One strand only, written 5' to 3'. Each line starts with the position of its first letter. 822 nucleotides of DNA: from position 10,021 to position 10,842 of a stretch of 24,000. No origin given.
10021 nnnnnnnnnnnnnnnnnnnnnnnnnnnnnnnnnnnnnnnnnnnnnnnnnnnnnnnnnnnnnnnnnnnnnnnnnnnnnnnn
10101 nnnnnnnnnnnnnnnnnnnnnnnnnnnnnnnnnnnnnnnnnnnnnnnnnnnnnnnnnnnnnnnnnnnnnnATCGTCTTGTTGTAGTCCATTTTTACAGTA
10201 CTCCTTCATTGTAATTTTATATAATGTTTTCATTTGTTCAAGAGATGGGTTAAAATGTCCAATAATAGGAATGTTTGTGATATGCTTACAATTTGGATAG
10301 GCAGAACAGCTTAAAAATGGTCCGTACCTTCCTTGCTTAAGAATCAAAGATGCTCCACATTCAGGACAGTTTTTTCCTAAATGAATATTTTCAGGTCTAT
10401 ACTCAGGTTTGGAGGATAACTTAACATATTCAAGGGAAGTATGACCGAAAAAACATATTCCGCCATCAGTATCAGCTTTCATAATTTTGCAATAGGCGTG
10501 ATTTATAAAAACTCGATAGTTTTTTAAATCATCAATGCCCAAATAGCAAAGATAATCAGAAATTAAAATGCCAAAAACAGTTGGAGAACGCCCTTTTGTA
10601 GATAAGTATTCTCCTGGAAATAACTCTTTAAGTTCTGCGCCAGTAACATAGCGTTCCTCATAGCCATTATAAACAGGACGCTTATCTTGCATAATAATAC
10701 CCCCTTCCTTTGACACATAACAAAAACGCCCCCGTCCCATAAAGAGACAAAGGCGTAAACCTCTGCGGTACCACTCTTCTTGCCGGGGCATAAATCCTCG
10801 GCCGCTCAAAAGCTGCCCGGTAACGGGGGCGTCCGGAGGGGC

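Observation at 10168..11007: Low-GC zinc-ribbon ORF inserted between an Ile T-box riboswitch and ileS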

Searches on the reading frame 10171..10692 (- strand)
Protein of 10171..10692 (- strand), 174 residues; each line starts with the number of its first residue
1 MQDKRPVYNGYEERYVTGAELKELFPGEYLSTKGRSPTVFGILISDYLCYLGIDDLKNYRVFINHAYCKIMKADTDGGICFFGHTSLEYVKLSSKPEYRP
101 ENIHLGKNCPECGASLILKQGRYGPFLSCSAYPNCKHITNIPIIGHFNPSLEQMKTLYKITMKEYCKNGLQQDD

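Call 7: search_protein_families(library=pfam, proteins=[window:10171-10692:-], max_evalue=1)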
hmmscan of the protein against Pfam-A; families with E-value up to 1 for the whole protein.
window:10171-10692:- (174 aa): 5 families
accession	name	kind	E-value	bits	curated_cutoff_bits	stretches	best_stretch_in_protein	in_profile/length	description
PF01396.24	Zn_ribbon_Top1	-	1.1e-14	54.4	32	1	107-142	2-37/39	Topoisomerase DNA binding C4 zinc finger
PF25164.1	CoiA_N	-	0.032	14.2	26.3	1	109-122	20-33/50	Competence protein CoiA, N-terminal domain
PF22109.2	Zn_ribbon_tTFIIB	-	0.05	13.9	28.6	1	105-114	8-17/40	Transcription factor IIB, zinc ribbon, Trypanosome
PF03119.21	DNA_ligase_ZBD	-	0.32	11.3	25.8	1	108-121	1-14/27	NAD-dependent DNA ligase C4 zinc finger domain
PF13248.11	Zn_ribbon_3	-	0.75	9.8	27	1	107-116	3-11/26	zinc-ribbon domain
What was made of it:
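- Checked: PF01396 matches aa 107-142 at 54.4 bits against a cut-off of 32 (call 7).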

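Call 8: search_protein_families(library=phrogs, proteins=[window:10171-10692:-], max_evalue=1)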
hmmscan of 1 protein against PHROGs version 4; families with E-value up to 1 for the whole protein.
window:10171-10692:- (174 aa): 4 families
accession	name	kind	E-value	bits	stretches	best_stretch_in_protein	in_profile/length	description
phrog_21557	-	unknown function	0.00027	21.7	1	102-138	210-247/249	-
phrog_13226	-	unknown function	0.00053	19.7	1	81-140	597-654/726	-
phrog_8248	-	unknown function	0.2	12.5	1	106-122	22-38/50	-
phrog_29164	-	unknown function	0.32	11.2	1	98-150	157-210/296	-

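Call 9: search_protein_families(library=ncbifam, proteins=[window:10171-10692:-], max_evalue=1)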
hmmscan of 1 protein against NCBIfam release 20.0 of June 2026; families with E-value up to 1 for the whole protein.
window:10171-10692:- (174 aa): 5 families
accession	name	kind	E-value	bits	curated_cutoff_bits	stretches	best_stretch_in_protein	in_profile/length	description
NF004966.0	PRK06319.1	equivalog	1.6e-08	33.1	868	1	94-146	634-685/862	DNA topoisomerase I/SWI domain fusion protein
TIGR01051.1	topA_bact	equivalog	2.2e-05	23.7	456.4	1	100-140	589-630/632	type I DNA topoisomerase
NF005555.0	PRK07220.1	equivalog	8e-05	21.1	635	1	108-146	591-630/740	DNA topoisomerase I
NF011532.0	PRK14973.1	equivalog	0.00025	18.9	930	1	101-143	584-625/936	DNA topoisomerase I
TIGR01057.1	topA_arch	equivalog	0.0035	15.6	458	1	106-135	589-618/618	DNA topoisomerase I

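Call 10: find_homologous_proteins(query=window:10171-10692:-, max_evalue=0.001)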
Query window:10171-10692:- (174 aa): 30 proteins with E <= 0.001 among 47 candidates.
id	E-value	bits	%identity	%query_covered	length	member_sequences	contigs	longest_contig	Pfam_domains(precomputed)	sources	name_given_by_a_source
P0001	4.0e-117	406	99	99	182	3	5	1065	PF01396.25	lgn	-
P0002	4.3e-53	198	59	84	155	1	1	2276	PF01396.25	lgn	-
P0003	4.1e-50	188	53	91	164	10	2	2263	PF01396.25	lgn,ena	-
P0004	4.2e-50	188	56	89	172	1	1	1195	PF01396.25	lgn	-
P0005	5.9e-48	181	53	91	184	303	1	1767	PF01396.25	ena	-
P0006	8.5e-48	181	54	86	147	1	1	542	PF01396.25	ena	-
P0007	9.8e-48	180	53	91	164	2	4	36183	PF01396.25,PF09297.17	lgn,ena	-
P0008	9.9e-48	180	57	85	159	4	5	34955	PF01396.25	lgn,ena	-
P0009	7.6e-47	177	53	84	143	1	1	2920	PF01396.25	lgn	-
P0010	2.9e-45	172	55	83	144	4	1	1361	PF01396.25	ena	-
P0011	7.1e-44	168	50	87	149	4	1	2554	PF01396.25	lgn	-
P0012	1.3e-42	164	51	84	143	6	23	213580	PF01396.25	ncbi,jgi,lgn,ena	jgi:hypothetical protein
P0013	1.3e-42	164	54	84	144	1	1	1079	PF01396.25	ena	-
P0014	2.3e-42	163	48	89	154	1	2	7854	PF01396.25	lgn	-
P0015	1.5e-41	160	48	83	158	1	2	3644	PF01396.25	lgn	-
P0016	1.9e-41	160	51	84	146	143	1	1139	PF01396.25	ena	-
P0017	5.2e-41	158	51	84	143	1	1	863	PF01396.25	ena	-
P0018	1.8e-40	157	48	87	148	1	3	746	PF01396.25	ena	-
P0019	2.7e-40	156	57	75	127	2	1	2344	PF01396.25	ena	-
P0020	5.8e-40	155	52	83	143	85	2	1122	PF01396.25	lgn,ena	-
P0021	1.9e-39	153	45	94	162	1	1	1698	PF01396.25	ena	-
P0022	2.4e-39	153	48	90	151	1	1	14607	PF01396.25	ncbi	-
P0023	5.4e-37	145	48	84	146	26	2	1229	PF01396.25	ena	-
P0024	7.0e-37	145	48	84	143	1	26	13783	PF01396.25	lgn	-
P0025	3.4e-36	143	47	85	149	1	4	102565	PF01396.25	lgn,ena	-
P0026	6.0e-34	135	44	84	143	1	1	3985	PF01396.25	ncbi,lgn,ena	-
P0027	9.5e-34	135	45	82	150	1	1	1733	PF01396.25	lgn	-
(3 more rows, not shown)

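Call 11: search_protein_families(library=padloc, proteins=[window:10171-10692:-], max_evalue=1)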
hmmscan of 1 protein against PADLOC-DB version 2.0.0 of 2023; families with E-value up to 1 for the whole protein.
window:10171-10692:- (174 aa): 0 families
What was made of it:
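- On Polymorphic-toxin immunity protein or polyimmunity locus: Calls 7 and 11: no hit for ORF174.
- ORF174 matches no Imm family and no PADLOC model (calls 7, 11).
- Tried and rejected: Pfam, PHROGs, NCBIfam and PADLOC found only the zinc ribbon (calls 7-9, 11).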

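Call 12: find_encoding_contigs(protein=P0012, flank=5000, max_places=6)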
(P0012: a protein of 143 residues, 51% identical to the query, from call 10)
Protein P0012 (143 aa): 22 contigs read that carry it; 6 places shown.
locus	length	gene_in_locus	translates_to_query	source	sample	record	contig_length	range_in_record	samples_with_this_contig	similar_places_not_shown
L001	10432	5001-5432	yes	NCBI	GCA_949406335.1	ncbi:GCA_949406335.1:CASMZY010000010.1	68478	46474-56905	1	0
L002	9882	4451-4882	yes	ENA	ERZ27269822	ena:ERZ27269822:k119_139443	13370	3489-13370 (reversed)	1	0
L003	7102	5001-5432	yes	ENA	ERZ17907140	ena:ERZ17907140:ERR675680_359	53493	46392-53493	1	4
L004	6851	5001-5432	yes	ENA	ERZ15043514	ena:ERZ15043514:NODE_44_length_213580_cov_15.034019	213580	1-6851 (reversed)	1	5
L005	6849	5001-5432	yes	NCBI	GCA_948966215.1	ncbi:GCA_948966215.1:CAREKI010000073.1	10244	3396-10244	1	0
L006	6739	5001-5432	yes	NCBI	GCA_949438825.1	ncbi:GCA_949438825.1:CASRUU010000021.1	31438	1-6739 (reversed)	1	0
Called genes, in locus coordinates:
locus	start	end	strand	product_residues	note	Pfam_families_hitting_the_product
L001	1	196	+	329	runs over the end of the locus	PF11457:DUF3021 (weak)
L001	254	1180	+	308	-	-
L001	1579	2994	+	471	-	PF01235:Na_Ala_symp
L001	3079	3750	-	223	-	PF11738:DUF3298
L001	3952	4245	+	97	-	PF01371:Trp_repressor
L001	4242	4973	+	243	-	PF02353:CMAS (faint), PF13489:Methyltransf_23, PF05175:MTS (weak), PF13847:Methyltransf_31, PF08241:Methyltransf_11, PF08242:Methyltransf_12, PF13649:Methyltransf_25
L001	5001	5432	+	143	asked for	PF01396:Zn_ribbon_Top1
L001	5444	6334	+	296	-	PF01430:HSP33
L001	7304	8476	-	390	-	PF00395:SLH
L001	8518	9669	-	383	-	PF13240:Zn_Ribbon_1 (weak), PF14018:DUF4234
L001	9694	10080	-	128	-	PF10825:DUF2752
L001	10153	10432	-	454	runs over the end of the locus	PF13440:Polysacc_synt_3 (faint), PF01554:MatE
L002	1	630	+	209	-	?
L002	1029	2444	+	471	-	PF01235:Na_Ala_symp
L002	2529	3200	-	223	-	PF11738:DUF3298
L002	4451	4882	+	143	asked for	PF01396:Zn_ribbon_Top1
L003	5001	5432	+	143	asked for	PF01396:Zn_ribbon_Top1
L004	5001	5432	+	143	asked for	PF01396:Zn_ribbon_Top1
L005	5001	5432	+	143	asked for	PF01396:Zn_ribbon_Top1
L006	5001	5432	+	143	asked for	PF01396:Zn_ribbon_Top1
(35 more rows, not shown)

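Call 13: find_encoding_contigs(protein=P0007, flank=5000, max_places=4)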
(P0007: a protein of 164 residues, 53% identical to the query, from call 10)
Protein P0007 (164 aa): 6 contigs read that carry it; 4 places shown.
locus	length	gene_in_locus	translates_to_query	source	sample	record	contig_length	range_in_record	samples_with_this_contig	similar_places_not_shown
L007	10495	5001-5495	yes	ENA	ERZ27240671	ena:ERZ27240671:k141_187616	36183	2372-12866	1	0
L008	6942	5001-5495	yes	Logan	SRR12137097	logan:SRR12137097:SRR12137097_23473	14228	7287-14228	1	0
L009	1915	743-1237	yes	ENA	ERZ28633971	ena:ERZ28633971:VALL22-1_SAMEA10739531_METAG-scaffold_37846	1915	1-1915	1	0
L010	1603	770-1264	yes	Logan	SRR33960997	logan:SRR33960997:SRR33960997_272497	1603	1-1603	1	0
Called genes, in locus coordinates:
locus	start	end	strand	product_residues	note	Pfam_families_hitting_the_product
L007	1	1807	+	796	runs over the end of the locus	PF08245:Mur_ligase_M, PF02875:Mur_ligase_C, PF00696:AA_kinase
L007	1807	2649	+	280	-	PF08331:QueG_DUF1730 (weak), PF00037:Fer4 (faint), PF13484:Fer4_16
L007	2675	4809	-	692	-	-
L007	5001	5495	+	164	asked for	PF01396:Zn_ribbon_Top1, PF09297:Zn_ribbon_NUD (weak)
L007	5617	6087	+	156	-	-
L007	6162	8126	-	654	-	PF00724:Oxidored_FMN, PF00070:Pyr_redox (weak), PF00890:FAD_binding_2, PF03486:HI0933_like, PF07992:Pyr_redox_2, PF12831:FAD_oxidored, PF13450:NAD_binding_8, PF13738:Pyr_redox_3, +7 more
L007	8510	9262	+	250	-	PF04018:VCA0040-like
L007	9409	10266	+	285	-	PF01183:Glyco_hydro_25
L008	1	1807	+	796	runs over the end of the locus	PF08245:Mur_ligase_M, PF02875:Mur_ligase_C, PF00696:AA_kinase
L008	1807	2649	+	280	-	PF08331:QueG_DUF1730 (weak), PF00037:Fer4 (faint), PF13484:Fer4_16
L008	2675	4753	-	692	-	-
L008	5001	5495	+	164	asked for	PF01396:Zn_ribbon_Top1, PF09297:Zn_ribbon_NUD (weak)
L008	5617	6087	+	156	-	-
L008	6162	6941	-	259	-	?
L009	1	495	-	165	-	?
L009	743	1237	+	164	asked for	PF01396:Zn_ribbon_Top1, PF09297:Zn_ribbon_NUD (weak)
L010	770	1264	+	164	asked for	PF01396:Zn_ribbon_Top1, PF09297:Zn_ribbon_NUD (weak)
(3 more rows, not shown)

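Call 14: find_encoding_contigs(protein=P0008, flank=5000, max_places=4)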
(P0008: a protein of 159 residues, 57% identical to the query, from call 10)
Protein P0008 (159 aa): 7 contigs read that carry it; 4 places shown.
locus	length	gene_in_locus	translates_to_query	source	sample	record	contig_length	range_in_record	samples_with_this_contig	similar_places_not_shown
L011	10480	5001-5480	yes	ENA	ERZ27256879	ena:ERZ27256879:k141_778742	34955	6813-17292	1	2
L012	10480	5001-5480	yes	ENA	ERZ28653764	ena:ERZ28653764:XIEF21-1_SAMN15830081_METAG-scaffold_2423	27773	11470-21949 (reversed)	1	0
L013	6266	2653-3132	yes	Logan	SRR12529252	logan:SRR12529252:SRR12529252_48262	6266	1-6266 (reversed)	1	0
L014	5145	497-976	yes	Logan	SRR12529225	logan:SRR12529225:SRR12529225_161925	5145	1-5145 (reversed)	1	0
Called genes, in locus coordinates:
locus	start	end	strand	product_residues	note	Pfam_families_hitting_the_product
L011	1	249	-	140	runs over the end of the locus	PF03852:Vsr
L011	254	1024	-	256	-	-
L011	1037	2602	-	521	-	PF09254:FokI_cleav_dom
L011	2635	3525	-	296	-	PF14338:Mrr_N, PF04471:Mrr_cat, PF22722:NA-iREase1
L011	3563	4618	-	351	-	PF00145:DNA_methylase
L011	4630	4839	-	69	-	PF13443:HTH_26 (weak)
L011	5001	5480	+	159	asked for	PF01396:Zn_ribbon_Top1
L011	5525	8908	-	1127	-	PF03118:RNA_pol_A_CTD, PF04545:Sigma70_r4 (faint)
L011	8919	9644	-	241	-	PF19866:DUF6339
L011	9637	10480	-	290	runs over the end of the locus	-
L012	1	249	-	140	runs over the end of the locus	PF03852:Vsr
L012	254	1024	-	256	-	-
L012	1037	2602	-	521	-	PF09254:FokI_cleav_dom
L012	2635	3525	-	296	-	PF14338:Mrr_N, PF04471:Mrr_cat, PF22722:NA-iREase1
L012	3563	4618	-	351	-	PF00145:DNA_methylase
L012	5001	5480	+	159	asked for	PF01396:Zn_ribbon_Top1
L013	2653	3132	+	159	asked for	PF01396:Zn_ribbon_Top1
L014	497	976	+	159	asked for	PF01396:Zn_ribbon_Top1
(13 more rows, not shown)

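Call 28: find_encoding_contigs(protein=P0001, flank=3000, max_places=5)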
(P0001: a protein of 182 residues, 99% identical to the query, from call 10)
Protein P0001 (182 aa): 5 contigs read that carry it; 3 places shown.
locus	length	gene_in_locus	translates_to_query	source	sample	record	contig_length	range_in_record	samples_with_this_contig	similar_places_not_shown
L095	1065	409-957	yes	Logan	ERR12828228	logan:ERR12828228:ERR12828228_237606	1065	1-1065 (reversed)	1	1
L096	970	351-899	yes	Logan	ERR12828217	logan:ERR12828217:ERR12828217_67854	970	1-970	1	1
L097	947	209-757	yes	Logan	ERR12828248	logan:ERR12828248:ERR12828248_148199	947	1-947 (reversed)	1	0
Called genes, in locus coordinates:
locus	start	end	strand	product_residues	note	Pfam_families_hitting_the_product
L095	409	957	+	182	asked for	PF01396:Zn_ribbon_Top1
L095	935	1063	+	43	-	?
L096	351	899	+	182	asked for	PF01396:Zn_ribbon_Top1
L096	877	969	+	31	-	?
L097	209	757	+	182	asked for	PF01396:Zn_ribbon_Top1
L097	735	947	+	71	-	?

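Call 29: find_encoding_contigs(protein=P0025, flank=5000, max_places=3)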
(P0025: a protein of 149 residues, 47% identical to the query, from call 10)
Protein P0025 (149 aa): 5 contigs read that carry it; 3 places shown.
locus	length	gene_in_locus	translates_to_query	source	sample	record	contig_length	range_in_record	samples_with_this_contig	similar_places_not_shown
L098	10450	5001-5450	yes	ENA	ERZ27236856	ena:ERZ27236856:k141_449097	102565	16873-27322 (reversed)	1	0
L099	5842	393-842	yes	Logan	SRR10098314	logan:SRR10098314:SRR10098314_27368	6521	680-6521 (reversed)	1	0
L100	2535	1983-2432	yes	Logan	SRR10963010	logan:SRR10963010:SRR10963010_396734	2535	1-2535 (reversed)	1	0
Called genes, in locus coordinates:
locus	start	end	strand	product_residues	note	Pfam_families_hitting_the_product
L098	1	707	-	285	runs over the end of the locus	PF04909:Amidohydro_2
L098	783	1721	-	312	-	PF00135:COesterase, PF20434:BD-FAE, PF07859:Abhydrolase_3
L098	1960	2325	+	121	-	PF00903:Glyoxalase, PF13669:Glyoxalase_4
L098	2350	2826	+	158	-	PF13673:Acetyltransf_10, PF00583:Acetyltransf_1, PF13508:Acetyltransf_7, PF08445:FR47 (weak)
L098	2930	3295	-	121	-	-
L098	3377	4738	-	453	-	PF01743:PolyA_pol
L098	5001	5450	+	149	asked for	PF01396:Zn_ribbon_Top1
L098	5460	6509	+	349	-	PF01661:Macro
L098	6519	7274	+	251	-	PF08378:NERD, PF01396:Zn_ribbon_Top1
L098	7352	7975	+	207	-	-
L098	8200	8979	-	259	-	PF13938:DUF4213, PF04016:DUF364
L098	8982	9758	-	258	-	-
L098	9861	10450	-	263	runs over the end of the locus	PF02463:SMC_N (faint), PF13476:AAA_23 (faint), PF00005:ABC_tran, PF13175:AAA_15 (faint), PF13304:AAA_21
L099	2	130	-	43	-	?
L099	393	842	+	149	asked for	PF01396:Zn_ribbon_Top1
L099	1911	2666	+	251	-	PF08378:NERD, PF01396:Zn_ribbon_Top1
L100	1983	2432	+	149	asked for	PF01396:Zn_ribbon_Top1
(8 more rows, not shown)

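Call 30: find_encoding_contigs(protein=P0022, flank=5000, max_places=3)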
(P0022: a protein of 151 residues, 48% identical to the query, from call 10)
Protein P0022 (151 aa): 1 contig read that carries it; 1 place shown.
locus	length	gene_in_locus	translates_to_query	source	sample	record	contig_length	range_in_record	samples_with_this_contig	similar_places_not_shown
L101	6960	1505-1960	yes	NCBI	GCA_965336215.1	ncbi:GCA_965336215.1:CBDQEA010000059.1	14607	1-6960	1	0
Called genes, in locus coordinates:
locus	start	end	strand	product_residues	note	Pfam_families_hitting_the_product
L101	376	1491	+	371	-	PF14659:Phage_int_SAM_3, PF22022:Phage_int_M (weak), PF00589:Phage_integrase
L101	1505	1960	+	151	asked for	PF01396:Zn_ribbon_Top1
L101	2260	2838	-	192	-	PF01470:Peptidase_C15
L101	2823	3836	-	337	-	-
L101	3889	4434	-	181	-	-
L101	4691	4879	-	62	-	-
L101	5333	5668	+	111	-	PF14386:DUF4417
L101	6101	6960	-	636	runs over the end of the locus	PF06480:FtsH_ext (weak), PF00004:AAA, PF17862:AAA_lid_3, PF01434:Peptidase_M41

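Call 31: predict_structure(alignment_id=A1)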
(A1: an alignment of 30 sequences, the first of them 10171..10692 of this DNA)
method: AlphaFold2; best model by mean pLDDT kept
length: 174 residues; sequences in the alignment: 30
mean_pLDDT: 89.4   pTM: 0.83
mean pLDDT of the five models: 89.4, 89.3, 88.9, 88.9, 88.6
residues with pLDDT >= 90: 135; 70-90: 22; 50-70: 7; < 50: 10
segments of 3 or more residues with pLDDT < 50: 1-6, 171-174
pLDDT, mean of each block of 10 residues (from residue 1): 52 95 97 91 96 96 94 91 96 94 93 95 92 96 96 93 73 41
secondary structure, 60 per line:
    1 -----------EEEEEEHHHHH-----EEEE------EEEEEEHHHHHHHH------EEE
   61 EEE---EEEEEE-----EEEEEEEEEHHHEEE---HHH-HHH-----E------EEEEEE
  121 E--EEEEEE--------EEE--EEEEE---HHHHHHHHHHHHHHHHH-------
elements in order: E12-17 H18-22 E28-31 E38-43 H44-51 E58-63 E67-72 E78-86 E90-92 E115-121 E124-129 E138-140 E143-147 H151-167
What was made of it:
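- The AF2 model is confident (call 31).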

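Call 37: fold_search(model_id=the predicted structure, library=pdb)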
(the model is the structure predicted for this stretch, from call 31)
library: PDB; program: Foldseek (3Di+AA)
matches with E <= 10: 849; with E <= 0.001: 0
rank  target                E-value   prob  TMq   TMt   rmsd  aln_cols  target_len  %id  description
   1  4wj7_A                1.3e-02  0.66  0.22  0.27  13.3       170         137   10  CCM2 PTB domain in complex with KRIT1 NPxY/F3 (released 2014-12-24)
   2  4wj7_C                1.5e-02  0.63  0.21  0.27  12.4       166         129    9  CCM2 PTB domain in complex with KRIT1 NPxY/F3 (released 2014-12-24)
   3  5nqh_B                1.7e-02  0.66  0.21  0.27  13.0       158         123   11  Structure of the human Fe65-PTB2 homodimer (released 2017-05-03)
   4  9gda_F                2.1e-02  0.92  0.18  0.04  14.3        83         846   17  RNAP-TopoI complex on duplex scaffold (released 2025-11-05)
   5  9pvg_C                2.4e-02  0.51  0.21  0.25  13.0       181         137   10  Co-crystal structure of two CCM2 PTB domains bound to a KRIT1 peptide encompassing NPxF2 and NPxF3 (released 2026-01-28)
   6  4wj7_B                2.4e-02  0.44  0.19  0.23  13.6       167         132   10  CCM2 PTB domain in complex with KRIT1 NPxY/F3 (released 2014-12-24)
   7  8qqf_C                2.6e-02  0.15  0.13  0.17  13.5       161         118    9  TBC1D23 PH domain complexed with STX16 TLY motif (released 2024-04-10)
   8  3sv1_A                3.4e-02  0.51  0.22  0.23  12.9       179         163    9  Crystal structure of APP peptide bound rat Mint2 PARM (released 2012-07-11)
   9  6ap4_C                3.8e-02  0.28  0.23  0.12  19.1       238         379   14  Crystal structure of the DNA polymerase III subunit beta from Acinetobacter baumannii (released 2017-12-20)
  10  9gdh_F                4.0e-02  0.90  0.19  0.05  12.3        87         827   17  RNAP-TopoI complex on long-overhang scaffold - orientation 2 (released 2025-11-05)
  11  2cy5                  5.0e-02  0.41  0.21  0.26  14.7       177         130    7  Crystal structure of phosphotyrosine binding (PTB) domain of epidermal growth factor receptor pathway substrate-8 (EPS8) (released 2006-01-04)
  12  3sv1_B                5.0e-02  0.35  0.21  0.25  12.1       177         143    9  Crystal structure of APP peptide bound rat Mint2 PARM (released 2012-07-11)
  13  9c1t                  5.6e-02  0.33  0.17  0.09  15.2       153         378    9  Crystal structure of integrin beta-3 tail bound to the FERM-folded talin head domain with a D397R mutation (released 2025-04-23)
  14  6vgu                  5.9e-02  0.51  0.18  0.09  14.3       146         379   10  Crystal structure of FERM-folded talin head domain bound to the NPLY motif of beta3-integrin (released 2020-12-16)
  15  8t0d                  5.9e-02  0.20  0.16  0.08  15.1       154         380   10  Crystal structure of integrin beta-2 tail bound to the FERM-folded talin head domain with E269A/Y270A/K306Q triple mutat (released 2024-07-03)
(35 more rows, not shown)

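Call 38: search_protein_representatives(alignment_id=A1)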
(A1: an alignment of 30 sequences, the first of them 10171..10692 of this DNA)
Query: 30 sequences, 149 profile positions. Proteins with E-value up to 0.001 (for the whole library): 8538; up to 1e-10: 1556; up to 1e-30: 74. The best 150 are listed.
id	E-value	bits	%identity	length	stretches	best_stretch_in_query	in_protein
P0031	6.7e-58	211.1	-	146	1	1-143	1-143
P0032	1.3e-56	206.9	-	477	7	97-135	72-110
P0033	2.7e-55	202.6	-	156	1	1-148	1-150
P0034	6.5e-55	201.4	-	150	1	2-145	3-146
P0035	1.5e-54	200.2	-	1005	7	101-137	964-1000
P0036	5.7e-51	188.6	-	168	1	1-145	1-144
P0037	1.1e-50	187.7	-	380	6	100-137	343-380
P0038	3.5e-48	179.5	-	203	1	2-143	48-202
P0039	5.3e-48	178.9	-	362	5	94-138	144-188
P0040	1.9e-46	173.9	-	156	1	7-143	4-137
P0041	8.3e-46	171.8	-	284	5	101-143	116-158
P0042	1.3e-45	171.2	-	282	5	97-136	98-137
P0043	6.1e-45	169.0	-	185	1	3-138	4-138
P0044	1.8e-43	164.2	-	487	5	99-137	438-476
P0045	3.3e-42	160.1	-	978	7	94-135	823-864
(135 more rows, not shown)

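Call 41: fold_search(model_id=the predicted structure, library=viral)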
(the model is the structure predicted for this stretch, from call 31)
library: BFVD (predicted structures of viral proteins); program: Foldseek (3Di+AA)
matches with E <= 10: 567; with E <= 0.001: 0
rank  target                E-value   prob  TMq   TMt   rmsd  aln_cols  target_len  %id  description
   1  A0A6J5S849            1.7e-02  1.00  0.19  0.08   5.7        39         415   44  DNA topoisomerase [uncultured Caudovirales phage]
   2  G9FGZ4                2.4e-02  0.44  0.23  0.16  20.3       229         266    8  DNA polymerase III, beta subunit [Rhodococcus phage REQ2]
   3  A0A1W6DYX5            5.8e-02  0.41  0.27  0.22  16.9       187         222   10  Sliding clamp [Aeromonas phage phiA8-29]
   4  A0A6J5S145            7.7e-02  0.21  0.20  0.18  14.9       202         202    6  DNA polymerase III, beta chain, central [uncultured Caudovirales phage]
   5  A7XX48                9.6e-02  0.92  0.18  0.42  17.5        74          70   19  Uncharacterized protein [Thermus virus P23-45]
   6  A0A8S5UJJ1            1.0e-01  0.33  0.26  0.17  13.5       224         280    7  Uncharacterized protein [Siphoviridae sp. ctvph17]
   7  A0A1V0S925            1.1e-01  0.21  0.18  0.08  14.8       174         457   10  Regulator of G protein signaling domain [Catovirus CTV1]
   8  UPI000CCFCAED         1.4e-01  0.18  0.18  0.13  14.4       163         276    7  (no name look-up for this kind of identifier)
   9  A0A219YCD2            1.4e-01  0.06  0.12  0.16  15.5       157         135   12  Uncharacterized protein [Aeromonas phage 65.2]
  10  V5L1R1                1.6e-01  0.10  0.18  0.09  16.3       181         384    9  (no name in the UniProt tables at hand)
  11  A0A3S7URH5            1.7e-01  0.07  0.15  0.10  17.3       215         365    7  (no name in the UniProt tables at hand)
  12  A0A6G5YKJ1            2.0e-01  0.14  0.15  0.20  18.6       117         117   17  (no name in the UniProt tables at hand)
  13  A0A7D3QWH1            2.3e-01  0.21  0.17  0.08  13.3       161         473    7  Globin/protoglobin [Fadolivirus FV1/VV64]
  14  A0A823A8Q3            2.3e-01  0.18  0.24  0.14  16.3       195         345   11  (no name in the UniProt tables at hand)
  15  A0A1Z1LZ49            2.6e-01  0.08  0.16  0.16  21.9       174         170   10  Uncharacterized protein [Serratia phage X20]
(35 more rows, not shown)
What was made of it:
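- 10267..10374 (-): Topoisomerase-I-type C4 zinc ribbon (aa 107-142; Cys109, 112, 129 and 135). Call 7 (PF01396, 54.4 bits, E = 1.1e-14); call 9 (matches to the TopA C-terminal region); calls 37 and 41 (Topo I zinc-ribbon structure matches).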
